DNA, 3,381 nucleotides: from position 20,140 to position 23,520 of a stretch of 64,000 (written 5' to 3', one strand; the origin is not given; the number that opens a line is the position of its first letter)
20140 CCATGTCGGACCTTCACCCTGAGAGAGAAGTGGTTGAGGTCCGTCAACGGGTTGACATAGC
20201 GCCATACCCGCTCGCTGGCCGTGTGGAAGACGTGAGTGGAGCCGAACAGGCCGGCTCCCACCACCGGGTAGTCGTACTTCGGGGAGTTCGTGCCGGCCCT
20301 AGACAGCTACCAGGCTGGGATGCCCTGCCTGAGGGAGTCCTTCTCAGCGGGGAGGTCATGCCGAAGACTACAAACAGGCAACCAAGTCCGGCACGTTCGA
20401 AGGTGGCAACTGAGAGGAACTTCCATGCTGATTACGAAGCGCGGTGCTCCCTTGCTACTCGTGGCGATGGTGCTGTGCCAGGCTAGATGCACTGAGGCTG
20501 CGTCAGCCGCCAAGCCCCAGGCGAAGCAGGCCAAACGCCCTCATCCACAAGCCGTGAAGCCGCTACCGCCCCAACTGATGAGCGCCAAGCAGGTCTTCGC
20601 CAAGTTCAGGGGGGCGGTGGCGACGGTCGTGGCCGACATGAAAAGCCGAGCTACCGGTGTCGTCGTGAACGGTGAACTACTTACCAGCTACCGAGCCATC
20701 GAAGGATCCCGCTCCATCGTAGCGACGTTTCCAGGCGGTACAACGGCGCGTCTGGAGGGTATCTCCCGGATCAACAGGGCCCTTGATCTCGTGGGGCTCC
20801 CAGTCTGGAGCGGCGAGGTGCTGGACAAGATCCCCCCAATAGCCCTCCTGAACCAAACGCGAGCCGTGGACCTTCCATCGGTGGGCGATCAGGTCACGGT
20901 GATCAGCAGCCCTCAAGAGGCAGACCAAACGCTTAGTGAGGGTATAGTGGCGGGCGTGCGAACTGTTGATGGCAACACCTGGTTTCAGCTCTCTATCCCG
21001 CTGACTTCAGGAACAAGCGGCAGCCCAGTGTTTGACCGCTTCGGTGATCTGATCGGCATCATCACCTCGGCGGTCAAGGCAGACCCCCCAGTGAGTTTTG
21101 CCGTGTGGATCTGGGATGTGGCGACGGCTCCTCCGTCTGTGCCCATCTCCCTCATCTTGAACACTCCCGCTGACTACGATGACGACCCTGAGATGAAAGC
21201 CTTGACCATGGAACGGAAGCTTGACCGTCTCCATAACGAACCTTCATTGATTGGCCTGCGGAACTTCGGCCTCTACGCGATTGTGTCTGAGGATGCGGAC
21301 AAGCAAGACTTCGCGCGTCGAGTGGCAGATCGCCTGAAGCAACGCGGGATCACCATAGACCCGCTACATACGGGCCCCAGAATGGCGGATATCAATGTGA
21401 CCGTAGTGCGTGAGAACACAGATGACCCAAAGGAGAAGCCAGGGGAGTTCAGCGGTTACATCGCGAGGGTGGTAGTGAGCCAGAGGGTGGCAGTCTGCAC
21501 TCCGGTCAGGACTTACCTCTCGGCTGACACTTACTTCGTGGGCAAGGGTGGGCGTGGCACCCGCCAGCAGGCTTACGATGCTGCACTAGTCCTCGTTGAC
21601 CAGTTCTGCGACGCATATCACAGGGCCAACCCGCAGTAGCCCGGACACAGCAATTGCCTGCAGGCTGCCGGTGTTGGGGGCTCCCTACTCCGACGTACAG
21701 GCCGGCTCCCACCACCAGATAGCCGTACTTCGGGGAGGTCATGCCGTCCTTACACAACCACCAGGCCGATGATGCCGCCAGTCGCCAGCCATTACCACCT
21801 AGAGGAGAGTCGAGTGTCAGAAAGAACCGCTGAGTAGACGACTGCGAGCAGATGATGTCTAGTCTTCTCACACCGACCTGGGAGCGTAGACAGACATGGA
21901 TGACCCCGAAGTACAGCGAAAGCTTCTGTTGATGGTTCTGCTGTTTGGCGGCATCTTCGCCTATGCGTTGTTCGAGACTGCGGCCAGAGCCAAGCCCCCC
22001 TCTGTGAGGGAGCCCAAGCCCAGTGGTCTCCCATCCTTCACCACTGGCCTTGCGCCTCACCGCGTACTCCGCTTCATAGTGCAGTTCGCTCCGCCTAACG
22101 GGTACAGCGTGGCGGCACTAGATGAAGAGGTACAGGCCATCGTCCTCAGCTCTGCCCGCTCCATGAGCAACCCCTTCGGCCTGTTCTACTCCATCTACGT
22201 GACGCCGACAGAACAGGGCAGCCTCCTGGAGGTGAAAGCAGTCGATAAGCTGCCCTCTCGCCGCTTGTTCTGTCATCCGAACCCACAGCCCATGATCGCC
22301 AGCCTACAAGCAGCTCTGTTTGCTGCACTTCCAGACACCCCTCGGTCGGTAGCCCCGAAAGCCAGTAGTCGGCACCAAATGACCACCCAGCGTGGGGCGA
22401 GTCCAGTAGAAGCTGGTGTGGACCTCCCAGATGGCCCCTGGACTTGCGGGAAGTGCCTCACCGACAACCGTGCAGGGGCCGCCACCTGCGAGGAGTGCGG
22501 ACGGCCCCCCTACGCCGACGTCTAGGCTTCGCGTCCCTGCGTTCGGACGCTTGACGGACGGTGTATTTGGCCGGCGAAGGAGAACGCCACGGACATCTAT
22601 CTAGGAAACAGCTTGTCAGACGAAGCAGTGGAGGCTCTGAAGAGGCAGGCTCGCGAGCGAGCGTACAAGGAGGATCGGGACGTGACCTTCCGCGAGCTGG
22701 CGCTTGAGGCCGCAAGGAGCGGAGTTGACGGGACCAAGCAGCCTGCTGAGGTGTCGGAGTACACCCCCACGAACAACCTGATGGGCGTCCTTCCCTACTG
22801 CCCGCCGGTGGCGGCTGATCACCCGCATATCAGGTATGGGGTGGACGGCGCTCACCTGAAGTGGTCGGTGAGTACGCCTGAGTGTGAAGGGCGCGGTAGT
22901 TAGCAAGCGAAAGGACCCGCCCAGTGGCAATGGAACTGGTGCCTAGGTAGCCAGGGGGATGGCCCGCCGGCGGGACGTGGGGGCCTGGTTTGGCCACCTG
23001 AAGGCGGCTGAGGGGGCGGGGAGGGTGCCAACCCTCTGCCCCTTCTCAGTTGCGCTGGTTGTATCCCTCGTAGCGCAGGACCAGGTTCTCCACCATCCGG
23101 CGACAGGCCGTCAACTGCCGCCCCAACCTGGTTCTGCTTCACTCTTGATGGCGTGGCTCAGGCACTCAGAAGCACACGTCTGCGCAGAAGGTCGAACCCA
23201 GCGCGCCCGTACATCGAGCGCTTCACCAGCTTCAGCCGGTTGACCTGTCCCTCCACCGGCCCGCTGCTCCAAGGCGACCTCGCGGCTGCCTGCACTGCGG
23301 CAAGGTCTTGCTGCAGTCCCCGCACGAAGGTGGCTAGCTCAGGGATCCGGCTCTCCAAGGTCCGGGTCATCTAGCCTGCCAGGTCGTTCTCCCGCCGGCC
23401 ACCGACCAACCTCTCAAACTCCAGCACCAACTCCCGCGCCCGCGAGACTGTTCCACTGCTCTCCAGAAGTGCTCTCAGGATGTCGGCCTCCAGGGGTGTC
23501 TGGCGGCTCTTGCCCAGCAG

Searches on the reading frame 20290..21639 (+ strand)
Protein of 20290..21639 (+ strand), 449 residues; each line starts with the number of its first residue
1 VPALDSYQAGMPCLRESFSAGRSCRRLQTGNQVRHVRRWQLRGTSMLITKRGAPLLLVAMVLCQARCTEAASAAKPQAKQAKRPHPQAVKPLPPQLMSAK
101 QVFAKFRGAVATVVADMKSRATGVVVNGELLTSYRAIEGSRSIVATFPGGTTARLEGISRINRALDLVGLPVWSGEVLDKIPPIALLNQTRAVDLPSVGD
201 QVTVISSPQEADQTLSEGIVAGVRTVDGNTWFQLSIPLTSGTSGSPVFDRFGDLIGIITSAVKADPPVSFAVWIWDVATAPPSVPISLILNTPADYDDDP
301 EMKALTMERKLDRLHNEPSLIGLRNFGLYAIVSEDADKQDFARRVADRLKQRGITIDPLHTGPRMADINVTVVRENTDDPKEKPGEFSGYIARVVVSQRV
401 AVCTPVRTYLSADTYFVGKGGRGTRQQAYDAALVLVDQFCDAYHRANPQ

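Call 32: search_protein_families(library=pfam, max_evalue=0.001, proteins=[window:20290-21639:+])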
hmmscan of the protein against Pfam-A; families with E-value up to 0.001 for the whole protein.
window:20290-21639:+ (449 aa): 1 family
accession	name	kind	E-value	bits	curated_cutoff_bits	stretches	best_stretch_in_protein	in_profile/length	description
PF13365.12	Trypsin_2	-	1.3e-15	58.8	27.6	1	121-257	1-144/144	Trypsin-like peptidase domain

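Call 63: find_related_loci(query=window:20425-21636:+, collection=metagenome_contigs, flank=10000)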
Query window:20425-21636:+ (404 aa) in metagenome_contigs; peptide patterns used: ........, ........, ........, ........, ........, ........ (x = any residue, [..] = any of these).
226 stretches matched a pattern, but none encodes a relative of the query by tblastn (E <= 1e-3).
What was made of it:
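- Tried and rejected: Empty-site or intact-prophage search using the neighbouring protease: no relatives in the metagenome collection (call 63).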

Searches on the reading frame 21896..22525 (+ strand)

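Call 32: search_protein_families(library=pfam, max_evalue=0.001, proteins=[window:21896-22525:+])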
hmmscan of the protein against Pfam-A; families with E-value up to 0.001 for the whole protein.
window:21896-22525:+ (209 aa): 1 family
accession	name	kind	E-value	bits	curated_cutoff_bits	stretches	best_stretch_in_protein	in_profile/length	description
PF00641.23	Zn_ribbon_RanBP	-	5.8e-05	22.7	27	1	179-202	2-25/30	Zn-finger in Ran binding protein and others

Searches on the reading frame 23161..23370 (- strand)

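Call 68: search_protein_families(library=pfam, max_evalue=0.001, proteins=[window:23161-23370:-])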
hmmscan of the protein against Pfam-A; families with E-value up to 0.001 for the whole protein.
window:23161-23370:- (70 aa): 1 family
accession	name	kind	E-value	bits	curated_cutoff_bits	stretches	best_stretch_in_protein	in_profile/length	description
PF01610.23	DDE_Tnp_ISL3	-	1.8e-07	31.7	23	1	3-65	177-239/240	Transposase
